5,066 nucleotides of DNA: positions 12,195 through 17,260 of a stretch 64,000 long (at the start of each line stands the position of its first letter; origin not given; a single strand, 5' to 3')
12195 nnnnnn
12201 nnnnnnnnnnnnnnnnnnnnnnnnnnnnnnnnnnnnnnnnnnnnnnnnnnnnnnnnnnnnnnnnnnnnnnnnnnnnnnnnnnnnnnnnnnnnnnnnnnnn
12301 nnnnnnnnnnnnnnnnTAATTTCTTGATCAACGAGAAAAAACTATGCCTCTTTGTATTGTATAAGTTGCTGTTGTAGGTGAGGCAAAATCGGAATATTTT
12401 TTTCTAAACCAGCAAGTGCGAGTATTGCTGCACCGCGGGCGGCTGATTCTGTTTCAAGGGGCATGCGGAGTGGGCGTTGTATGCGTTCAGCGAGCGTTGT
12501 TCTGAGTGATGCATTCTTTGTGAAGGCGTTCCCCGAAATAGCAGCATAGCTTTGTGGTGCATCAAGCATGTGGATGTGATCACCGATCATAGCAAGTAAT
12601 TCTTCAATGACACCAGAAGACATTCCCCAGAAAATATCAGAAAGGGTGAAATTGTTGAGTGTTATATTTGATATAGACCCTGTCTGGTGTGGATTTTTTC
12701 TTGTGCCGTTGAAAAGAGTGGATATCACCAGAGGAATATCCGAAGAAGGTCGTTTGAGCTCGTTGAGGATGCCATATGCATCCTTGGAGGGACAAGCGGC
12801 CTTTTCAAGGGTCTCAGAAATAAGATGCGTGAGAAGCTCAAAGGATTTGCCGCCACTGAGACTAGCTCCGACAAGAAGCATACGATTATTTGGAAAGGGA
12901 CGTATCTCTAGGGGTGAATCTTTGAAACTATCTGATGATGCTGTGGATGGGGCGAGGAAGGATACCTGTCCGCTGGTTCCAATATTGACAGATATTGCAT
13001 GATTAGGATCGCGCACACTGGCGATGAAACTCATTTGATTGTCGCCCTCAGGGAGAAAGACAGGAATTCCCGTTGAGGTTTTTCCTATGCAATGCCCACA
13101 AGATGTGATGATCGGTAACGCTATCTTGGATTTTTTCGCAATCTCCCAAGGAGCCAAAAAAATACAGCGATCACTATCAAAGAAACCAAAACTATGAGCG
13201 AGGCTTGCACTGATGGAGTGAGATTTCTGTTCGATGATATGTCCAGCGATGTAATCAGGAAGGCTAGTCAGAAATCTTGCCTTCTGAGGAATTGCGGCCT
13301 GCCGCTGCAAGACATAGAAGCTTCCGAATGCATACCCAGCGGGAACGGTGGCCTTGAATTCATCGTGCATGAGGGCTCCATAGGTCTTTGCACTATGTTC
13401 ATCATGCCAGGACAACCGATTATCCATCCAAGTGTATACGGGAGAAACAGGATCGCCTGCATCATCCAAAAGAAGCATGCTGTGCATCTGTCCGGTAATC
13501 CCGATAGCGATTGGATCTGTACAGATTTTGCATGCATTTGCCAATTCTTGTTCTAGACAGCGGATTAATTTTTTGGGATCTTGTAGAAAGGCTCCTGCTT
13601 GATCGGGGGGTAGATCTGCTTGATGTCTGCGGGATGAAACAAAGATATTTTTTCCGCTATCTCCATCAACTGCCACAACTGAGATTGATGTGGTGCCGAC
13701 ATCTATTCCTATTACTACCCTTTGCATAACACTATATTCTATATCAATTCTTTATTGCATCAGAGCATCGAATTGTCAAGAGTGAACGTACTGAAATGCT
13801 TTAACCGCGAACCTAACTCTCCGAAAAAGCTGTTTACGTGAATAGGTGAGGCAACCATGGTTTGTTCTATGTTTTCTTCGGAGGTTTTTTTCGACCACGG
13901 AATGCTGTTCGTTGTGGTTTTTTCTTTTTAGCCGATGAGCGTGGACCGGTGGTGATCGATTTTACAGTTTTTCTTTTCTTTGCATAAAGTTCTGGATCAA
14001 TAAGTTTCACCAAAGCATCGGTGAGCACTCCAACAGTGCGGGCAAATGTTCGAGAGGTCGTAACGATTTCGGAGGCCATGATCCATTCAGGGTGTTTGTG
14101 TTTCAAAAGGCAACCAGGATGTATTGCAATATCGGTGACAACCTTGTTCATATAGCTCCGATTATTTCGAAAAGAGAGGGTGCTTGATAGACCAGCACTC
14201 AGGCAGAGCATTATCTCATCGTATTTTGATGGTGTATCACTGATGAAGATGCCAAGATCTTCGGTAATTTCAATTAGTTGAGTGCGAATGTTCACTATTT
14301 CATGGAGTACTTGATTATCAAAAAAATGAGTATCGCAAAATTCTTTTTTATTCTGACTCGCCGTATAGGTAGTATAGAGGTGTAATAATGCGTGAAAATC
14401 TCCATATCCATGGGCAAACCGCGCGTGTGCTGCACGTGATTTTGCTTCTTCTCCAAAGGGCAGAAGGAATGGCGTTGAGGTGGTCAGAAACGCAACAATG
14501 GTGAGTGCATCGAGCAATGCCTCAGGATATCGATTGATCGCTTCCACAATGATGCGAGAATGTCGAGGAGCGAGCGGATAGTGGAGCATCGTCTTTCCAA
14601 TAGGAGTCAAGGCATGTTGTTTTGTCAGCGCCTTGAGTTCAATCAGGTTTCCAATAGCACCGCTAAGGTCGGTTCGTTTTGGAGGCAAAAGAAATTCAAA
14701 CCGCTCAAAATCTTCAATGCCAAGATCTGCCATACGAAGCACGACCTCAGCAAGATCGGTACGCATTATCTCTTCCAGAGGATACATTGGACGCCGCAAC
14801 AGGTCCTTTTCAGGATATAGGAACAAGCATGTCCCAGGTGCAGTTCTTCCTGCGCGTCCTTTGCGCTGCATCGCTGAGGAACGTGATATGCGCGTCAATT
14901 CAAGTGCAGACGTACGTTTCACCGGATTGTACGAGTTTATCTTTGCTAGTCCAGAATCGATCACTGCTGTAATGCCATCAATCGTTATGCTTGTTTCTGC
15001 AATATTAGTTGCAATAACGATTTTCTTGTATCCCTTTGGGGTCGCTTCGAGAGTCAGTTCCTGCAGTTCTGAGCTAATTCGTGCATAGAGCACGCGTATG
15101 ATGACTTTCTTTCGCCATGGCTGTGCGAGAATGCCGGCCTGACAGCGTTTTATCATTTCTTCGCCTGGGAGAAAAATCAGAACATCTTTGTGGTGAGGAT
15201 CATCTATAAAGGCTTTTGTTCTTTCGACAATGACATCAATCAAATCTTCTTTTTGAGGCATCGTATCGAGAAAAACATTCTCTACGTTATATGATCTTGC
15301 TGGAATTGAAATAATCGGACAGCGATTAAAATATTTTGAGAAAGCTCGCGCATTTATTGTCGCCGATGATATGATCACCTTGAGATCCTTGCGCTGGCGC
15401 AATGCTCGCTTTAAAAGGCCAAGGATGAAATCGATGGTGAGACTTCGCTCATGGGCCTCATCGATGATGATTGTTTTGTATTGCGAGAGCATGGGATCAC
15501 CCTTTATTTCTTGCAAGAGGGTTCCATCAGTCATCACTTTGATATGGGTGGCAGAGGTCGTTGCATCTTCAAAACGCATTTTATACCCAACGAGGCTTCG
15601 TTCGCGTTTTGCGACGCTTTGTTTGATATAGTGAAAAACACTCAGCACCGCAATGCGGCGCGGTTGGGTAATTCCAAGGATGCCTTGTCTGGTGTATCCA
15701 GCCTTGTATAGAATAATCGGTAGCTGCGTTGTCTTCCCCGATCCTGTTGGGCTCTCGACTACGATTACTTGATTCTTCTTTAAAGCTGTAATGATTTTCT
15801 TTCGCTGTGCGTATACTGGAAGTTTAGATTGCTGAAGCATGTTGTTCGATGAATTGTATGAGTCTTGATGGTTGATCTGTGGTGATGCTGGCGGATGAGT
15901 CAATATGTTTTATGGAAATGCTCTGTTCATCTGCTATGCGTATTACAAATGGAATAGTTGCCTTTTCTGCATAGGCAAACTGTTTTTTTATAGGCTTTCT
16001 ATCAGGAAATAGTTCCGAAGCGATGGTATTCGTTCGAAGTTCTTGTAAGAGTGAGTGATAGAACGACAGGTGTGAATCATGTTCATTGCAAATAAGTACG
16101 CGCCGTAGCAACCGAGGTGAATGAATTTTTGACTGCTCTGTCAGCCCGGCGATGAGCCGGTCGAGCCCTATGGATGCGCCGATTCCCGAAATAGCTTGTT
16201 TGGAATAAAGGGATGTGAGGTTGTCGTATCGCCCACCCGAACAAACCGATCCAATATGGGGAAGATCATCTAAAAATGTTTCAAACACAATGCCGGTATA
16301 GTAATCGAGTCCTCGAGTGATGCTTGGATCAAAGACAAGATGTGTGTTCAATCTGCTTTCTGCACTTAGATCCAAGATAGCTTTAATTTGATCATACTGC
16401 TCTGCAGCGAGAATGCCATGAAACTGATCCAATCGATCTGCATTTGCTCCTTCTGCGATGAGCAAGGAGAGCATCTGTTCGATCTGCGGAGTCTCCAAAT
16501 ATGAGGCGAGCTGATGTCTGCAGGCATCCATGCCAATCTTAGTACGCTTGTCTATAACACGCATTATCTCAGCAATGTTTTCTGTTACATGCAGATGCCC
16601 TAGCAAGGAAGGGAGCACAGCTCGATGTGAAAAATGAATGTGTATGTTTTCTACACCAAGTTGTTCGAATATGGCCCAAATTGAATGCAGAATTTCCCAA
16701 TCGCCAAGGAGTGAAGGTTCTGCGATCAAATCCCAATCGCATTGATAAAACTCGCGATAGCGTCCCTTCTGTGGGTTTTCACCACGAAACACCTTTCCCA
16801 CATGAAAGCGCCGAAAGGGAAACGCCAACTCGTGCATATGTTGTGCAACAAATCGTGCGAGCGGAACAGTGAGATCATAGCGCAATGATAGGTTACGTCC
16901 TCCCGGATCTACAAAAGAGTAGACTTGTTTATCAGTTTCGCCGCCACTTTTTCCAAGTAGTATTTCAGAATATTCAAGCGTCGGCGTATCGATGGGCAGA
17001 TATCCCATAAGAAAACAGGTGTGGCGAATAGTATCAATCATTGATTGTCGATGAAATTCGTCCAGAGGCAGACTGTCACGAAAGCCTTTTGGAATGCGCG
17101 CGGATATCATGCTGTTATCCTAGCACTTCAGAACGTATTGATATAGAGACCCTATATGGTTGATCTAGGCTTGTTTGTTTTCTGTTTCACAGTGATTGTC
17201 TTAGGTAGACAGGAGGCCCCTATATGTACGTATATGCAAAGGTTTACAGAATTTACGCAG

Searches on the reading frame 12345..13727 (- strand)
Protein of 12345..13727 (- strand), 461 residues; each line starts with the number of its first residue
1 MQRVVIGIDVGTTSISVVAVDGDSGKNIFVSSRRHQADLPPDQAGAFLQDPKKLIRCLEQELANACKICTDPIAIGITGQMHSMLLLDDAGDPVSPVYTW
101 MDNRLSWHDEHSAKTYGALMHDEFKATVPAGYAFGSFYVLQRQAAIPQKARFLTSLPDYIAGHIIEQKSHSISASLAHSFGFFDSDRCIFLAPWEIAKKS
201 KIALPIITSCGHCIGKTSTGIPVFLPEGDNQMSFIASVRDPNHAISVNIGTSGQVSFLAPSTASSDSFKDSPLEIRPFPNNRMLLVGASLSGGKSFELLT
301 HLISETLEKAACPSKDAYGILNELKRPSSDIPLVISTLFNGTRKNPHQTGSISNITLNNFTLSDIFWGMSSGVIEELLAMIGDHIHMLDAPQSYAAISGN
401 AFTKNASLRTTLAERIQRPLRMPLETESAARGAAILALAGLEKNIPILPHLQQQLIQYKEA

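Call 56: search_protein_families(library=ncbifam, proteins=[window:12345-13727:-], max_evalue=0.00001)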
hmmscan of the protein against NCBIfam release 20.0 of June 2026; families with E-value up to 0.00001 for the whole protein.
window:12345-13727:- (461 aa): 3 families
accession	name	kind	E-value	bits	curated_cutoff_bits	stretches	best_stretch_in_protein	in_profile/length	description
TIGR01312.1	XylB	equivalog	3.6e-23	81.9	380.25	1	6-457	1-454/481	xylulokinase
TIGR01314.1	gntK_FGGY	equivalog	5.7e-10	38.3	648.55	1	5-184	2-181/505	gluconokinase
TIGR01311.1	glycerol_kin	equivalog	1.8e-08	33.1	590.35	1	4-106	2-106/496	glycerol kinase GlpK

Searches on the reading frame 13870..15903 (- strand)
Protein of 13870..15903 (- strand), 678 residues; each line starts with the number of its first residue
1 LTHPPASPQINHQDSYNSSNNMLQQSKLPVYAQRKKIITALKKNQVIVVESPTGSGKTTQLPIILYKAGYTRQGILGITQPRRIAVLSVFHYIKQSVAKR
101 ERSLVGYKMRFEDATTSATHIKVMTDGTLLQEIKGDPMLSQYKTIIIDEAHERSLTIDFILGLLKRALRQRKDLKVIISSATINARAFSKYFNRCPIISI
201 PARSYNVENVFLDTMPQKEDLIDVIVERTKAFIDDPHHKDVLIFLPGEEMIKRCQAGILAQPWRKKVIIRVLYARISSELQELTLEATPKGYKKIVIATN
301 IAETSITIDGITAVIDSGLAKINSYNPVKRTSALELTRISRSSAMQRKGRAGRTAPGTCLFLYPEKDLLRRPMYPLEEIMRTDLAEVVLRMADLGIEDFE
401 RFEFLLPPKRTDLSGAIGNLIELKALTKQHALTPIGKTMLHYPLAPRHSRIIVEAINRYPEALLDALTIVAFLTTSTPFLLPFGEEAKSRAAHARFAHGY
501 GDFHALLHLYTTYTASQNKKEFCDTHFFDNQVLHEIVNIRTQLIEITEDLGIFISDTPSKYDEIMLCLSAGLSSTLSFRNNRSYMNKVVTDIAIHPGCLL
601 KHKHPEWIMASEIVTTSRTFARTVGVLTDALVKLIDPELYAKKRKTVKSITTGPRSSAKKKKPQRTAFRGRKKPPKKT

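Call 56: search_protein_families(library=ncbifam, proteins=[window:13870-15903:-], max_evalue=0.00001)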
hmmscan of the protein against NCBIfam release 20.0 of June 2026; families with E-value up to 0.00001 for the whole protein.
window:13870-15903:- (678 aa): 5 families
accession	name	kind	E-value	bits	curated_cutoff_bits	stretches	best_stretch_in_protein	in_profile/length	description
TIGR01967.1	DEAH_box_HrpA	equivalog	5e-157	524.7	722.75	1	25-639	63-686/1284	ATP-dependent RNA helicase HrpA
NF008348.1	PRK11131.1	equivalog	5.1e-140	467.9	1400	1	17-631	56-681/1287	ATP-dependent RNA helicase HrpA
TIGR01970.1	DEAH_box_HrpB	equivalog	5.6e-96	322.7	546.15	1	28-475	1-444/825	ATP-dependent helicase HrpB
NF008662.0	PRK11664.1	equivalog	7.2e-91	305.7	1053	1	26-474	2-447/813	ATP-dependent helicase HrpB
NF008394.0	PRK11192.1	equivalog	4.1e-08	32.5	507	1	28-320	25-325/441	ATP-dependent RNA helicase SrmB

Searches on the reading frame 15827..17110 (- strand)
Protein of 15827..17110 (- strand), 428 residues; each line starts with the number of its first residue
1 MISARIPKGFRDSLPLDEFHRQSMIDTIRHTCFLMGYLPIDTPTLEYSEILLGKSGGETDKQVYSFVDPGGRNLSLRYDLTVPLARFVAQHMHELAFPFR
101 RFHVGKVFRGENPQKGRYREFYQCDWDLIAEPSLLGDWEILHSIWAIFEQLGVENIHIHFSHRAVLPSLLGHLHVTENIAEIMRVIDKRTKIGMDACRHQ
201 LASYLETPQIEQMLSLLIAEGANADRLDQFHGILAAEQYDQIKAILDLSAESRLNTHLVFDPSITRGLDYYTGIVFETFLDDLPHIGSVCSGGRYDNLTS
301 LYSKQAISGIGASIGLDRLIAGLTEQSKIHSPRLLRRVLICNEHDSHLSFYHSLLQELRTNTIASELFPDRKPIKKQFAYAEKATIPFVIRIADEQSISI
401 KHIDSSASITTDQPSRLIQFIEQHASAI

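Call 56: search_protein_families(library=ncbifam, proteins=[window:15827-17110:-], max_evalue=0.00001)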
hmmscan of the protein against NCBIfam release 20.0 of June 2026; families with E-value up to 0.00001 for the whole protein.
window:15827-17110:- (428 aa): 22 families
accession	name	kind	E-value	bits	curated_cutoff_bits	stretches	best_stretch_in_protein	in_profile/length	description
TIGR00442.1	hisS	equivalog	1e-106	357.4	286.75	1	6-407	2-400/406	histidine--tRNA ligase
NF009085.0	PRK12420.1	equivalog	1e-66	226.1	540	1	7-396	7-398/426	histidine--tRNA ligase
TIGR00443.1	hisZ_biosyn_reg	equivalog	2.2e-57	194.5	271.65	1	11-324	1-313/314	ATP phosphoribosyltransferase regulatory subunit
NF008941.0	PRK12292.2-4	equivalog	5.9e-45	153.9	447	1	7-329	10-330/393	ATP phosphoribosyltransferase regulatory subunit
NF008940.0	PRK12292.2-3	equivalog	5.4e-41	140.7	450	1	6-403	5-402/404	ATP phosphoribosyltransferase regulatory subunit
NF008936.0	PRK12292.1-3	equivalog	9e-41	140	492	1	5-405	6-404/406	ATP phosphoribosyltransferase regulatory subunit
NF008942.0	PRK12292.2-5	equivalog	2.9e-36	125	643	1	2-397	7-400/434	ATP phosphoribosyltransferase regulatory subunit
NF008953.0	PRK12295.1-6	equivalog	2.1e-27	96.1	384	2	22-215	13-204/384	ATP phosphoribosyltransferase regulatory subunit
NF008943.0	PRK12292.3-1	equivalog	5.3e-24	85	690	1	3-324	23-331/403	ATP phosphoribosyltransferase regulatory subunit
NF008935.0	PRK12292.1-1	equivalog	6.2e-24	84.7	350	1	6-327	6-321/382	ATP phosphoribosyltransferase regulatory subunit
NF008945.0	PRK12292.3-3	equivalog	1.5e-23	83.6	409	1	6-335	2-315/368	ATP phosphoribosyltransferase regulatory subunit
NF009086.0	PRK12421.1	equivalog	1.8e-23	83.1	318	1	7-328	10-332/389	ATP phosphoribosyltransferase regulatory subunit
NF008938.0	PRK12292.1-6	equivalog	2.6e-22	79.3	833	1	7-344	9-344/420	ATP phosphoribosyltransferase regulatory subunit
NF008937.0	PRK12292.1-4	equivalog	1.9e-18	66.5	693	1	34-321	37-323/395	ATP phosphoribosyltransferase regulatory subunit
NF008952.0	PRK12295.1-5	equivalog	7.2e-18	64.9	360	2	34-151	20-135/363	ATP phosphoribosyltransferase regulatory subunit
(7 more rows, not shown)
